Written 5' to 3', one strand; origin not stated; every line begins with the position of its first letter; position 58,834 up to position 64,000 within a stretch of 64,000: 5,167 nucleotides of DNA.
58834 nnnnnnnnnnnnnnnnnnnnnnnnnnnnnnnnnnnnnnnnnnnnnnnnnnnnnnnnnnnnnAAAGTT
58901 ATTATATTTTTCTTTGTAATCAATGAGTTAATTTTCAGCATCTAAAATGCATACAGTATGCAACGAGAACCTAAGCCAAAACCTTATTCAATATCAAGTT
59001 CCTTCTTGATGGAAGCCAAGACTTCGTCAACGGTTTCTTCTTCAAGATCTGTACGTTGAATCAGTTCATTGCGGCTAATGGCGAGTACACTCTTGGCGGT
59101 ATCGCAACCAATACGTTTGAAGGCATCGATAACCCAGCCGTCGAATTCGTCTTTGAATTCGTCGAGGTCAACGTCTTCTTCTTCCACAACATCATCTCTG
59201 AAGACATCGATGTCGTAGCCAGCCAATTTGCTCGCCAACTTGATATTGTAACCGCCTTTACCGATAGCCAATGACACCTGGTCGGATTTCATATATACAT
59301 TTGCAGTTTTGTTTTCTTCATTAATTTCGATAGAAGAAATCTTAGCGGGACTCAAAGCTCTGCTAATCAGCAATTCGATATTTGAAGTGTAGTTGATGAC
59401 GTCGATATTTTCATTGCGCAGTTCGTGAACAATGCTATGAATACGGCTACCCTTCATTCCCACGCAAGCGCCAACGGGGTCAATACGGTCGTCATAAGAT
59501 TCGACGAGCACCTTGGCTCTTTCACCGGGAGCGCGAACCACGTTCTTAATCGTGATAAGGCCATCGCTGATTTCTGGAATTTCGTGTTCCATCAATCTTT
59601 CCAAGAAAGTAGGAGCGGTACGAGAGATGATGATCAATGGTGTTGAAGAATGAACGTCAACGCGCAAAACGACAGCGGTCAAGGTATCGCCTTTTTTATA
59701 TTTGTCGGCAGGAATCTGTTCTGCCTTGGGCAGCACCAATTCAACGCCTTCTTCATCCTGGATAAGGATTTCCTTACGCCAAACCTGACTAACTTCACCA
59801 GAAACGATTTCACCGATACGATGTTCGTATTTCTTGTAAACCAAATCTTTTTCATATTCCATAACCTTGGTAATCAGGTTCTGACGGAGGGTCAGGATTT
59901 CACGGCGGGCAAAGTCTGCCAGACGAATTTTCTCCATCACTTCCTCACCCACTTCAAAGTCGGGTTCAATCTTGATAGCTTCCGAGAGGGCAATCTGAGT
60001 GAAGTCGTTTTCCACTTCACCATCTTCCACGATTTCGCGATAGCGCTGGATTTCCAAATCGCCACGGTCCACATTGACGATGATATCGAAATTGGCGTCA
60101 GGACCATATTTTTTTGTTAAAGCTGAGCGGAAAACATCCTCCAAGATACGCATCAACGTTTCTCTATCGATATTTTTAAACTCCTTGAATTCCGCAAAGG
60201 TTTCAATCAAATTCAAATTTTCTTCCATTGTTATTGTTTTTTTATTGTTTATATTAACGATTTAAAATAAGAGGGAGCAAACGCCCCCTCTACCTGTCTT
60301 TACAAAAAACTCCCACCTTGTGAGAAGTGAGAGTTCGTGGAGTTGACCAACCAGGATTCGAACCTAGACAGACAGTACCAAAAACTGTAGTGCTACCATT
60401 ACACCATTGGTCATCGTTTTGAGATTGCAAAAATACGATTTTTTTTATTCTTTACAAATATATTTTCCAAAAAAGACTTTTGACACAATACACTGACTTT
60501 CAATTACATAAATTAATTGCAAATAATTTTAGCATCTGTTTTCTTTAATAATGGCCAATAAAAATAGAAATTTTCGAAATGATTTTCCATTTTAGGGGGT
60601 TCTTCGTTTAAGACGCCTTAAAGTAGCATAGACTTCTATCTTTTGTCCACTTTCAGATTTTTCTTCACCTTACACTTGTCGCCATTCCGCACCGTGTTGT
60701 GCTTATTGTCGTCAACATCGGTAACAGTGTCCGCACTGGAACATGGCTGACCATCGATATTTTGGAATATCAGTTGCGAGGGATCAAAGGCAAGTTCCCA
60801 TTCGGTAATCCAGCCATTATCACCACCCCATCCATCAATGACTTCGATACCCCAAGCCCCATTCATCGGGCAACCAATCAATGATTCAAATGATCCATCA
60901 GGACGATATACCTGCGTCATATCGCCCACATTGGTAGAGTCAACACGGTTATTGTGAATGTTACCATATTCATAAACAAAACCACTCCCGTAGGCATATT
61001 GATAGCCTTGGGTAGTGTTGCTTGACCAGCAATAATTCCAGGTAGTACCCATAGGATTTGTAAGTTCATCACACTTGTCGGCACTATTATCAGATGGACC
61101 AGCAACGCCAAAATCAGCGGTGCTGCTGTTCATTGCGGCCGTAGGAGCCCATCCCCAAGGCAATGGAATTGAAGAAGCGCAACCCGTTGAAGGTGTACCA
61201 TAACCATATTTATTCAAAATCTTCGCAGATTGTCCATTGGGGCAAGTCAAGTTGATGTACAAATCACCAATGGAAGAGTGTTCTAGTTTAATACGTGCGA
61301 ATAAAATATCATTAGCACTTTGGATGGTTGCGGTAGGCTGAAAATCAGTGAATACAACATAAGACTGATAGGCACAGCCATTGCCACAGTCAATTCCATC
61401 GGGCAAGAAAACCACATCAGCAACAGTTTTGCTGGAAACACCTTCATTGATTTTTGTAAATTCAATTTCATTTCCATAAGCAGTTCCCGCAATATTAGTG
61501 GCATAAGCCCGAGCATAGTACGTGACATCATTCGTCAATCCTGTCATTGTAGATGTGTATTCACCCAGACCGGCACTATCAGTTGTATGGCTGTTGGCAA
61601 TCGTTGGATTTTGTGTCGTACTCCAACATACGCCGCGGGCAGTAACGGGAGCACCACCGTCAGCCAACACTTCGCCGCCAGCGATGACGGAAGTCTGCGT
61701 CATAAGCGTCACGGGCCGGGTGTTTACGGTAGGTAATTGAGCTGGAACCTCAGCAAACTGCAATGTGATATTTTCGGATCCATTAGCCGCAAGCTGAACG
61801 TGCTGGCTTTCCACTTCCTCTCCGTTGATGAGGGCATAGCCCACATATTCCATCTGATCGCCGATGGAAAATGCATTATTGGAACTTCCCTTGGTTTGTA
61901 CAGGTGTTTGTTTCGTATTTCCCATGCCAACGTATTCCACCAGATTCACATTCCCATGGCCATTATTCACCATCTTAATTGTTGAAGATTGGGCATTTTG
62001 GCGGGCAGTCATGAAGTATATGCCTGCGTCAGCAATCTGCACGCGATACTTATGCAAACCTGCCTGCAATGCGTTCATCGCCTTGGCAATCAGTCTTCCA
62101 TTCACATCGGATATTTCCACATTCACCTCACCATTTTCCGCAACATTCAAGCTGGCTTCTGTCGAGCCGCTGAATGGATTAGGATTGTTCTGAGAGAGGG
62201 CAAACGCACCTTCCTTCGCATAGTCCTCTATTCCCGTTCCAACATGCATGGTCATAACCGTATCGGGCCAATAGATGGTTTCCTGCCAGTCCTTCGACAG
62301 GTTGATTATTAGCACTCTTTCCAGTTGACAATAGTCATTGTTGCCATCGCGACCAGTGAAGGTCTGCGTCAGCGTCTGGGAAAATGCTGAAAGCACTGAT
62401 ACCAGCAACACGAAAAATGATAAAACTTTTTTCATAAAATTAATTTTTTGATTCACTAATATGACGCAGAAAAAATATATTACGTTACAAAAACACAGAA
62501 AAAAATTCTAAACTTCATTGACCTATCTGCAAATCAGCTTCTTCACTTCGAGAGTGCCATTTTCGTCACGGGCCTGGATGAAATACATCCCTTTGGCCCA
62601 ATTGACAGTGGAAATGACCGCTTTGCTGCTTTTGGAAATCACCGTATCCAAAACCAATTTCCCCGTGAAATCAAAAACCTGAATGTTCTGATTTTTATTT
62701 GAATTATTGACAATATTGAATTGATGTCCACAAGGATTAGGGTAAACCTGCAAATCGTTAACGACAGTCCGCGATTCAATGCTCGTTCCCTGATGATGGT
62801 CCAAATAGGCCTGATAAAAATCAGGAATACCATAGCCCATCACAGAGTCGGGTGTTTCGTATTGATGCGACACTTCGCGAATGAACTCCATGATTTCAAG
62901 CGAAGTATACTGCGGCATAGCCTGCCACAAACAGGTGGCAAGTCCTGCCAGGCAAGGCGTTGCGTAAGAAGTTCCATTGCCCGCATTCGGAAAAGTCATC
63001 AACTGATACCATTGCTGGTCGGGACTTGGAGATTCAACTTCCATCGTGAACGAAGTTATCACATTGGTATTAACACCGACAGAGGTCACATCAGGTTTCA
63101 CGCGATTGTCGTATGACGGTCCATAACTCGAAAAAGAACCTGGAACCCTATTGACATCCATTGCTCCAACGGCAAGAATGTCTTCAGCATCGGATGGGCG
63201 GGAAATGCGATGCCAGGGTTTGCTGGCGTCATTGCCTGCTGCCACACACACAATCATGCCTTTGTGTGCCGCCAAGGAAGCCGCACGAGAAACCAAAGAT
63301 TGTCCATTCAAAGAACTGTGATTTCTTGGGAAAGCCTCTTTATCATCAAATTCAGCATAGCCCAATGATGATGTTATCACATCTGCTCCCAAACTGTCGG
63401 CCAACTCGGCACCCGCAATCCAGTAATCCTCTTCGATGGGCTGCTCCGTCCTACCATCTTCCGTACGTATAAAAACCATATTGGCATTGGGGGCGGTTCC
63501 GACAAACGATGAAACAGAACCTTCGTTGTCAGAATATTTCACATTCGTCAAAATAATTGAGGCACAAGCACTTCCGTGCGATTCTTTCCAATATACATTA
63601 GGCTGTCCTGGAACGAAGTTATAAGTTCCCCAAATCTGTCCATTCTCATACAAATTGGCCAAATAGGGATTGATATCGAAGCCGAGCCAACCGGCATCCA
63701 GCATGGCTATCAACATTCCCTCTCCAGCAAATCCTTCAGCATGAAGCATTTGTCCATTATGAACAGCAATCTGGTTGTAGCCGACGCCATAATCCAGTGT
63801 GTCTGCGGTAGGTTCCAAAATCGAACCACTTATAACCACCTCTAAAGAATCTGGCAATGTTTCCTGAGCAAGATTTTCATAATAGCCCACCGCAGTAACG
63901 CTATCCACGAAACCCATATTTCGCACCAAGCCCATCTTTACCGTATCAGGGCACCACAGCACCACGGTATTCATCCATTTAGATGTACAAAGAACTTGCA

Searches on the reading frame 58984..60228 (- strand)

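Call 30: search_protein_families(library=pfam, proteins=[window:58984-60228:-], max_evalue=0.00001)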
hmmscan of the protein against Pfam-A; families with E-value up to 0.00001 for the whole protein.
window:58984-60228:- (414 aa): 5 families
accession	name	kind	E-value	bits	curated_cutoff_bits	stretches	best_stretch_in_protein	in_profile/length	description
PF13184.12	KH_5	-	1.3e-28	99.3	27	1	234-302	1-69/69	NusA-like KH domain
PF08529.16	NusA_N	-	5.8e-28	97.9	23.8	1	6-128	1-119/119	NusA N-terminal domain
PF07650.23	KH_2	-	9.8e-09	35.4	22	1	290-346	8-64/78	KH domain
PF23095.1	KH_NusA_C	-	2.3e-07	31.2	34.2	1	311-342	3-34/59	Transcription termination/antitermination protein NusA, KH domain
PF00575.29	S1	-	4e-07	30.8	22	1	135-192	1-64/74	S1 RNA binding domain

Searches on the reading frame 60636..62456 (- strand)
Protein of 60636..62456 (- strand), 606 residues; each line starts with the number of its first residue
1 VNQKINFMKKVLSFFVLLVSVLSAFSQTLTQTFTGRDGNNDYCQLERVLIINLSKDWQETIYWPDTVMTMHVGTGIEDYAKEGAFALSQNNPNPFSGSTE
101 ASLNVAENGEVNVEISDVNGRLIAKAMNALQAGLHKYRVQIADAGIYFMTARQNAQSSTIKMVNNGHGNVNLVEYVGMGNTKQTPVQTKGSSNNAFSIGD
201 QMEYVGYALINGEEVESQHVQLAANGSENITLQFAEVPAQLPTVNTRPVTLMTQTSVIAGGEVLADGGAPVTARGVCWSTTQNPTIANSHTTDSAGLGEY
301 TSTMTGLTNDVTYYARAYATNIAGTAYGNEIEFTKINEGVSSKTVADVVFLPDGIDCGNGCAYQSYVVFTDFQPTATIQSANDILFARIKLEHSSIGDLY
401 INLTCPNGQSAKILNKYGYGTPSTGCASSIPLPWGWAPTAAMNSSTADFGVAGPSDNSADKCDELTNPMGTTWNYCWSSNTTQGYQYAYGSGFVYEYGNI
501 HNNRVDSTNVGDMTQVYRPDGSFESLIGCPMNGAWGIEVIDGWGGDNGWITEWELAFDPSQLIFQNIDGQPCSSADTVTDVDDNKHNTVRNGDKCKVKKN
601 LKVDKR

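Call 9: search_protein_families(library=pfam, proteins=[window:60636-62456:-], max_evalue=0.001)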
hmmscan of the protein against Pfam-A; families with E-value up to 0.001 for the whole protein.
window:60636-62456:- (606 aa): 2 families
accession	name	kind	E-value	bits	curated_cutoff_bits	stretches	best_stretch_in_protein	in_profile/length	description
PF01483.27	P_proprotein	-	1.1e-09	38.7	21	1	387-420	6-39/86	Proprotein convertase P-domain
PF18962.6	Por_Secre_tail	-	4.2e-07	30.6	27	1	92-162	3-73/75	Secretion system C-terminal sorting domain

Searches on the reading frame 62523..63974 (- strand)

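Call 9: search_protein_families(library=pfam, proteins=[window:62523-63974:-], max_evalue=0.001)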
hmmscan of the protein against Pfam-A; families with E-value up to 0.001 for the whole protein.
window:62523-63974:- (483 aa): 2 families
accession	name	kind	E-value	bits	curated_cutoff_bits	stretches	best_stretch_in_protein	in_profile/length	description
PF00082.27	Peptidase_S8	-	3.3e-33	115.7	21.8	1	85-382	2-288/288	Subtilase family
PF18962.6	Por_Secre_tail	-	1.9e-14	54.2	27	1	410-481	1-74/75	Secretion system C-terminal sorting domain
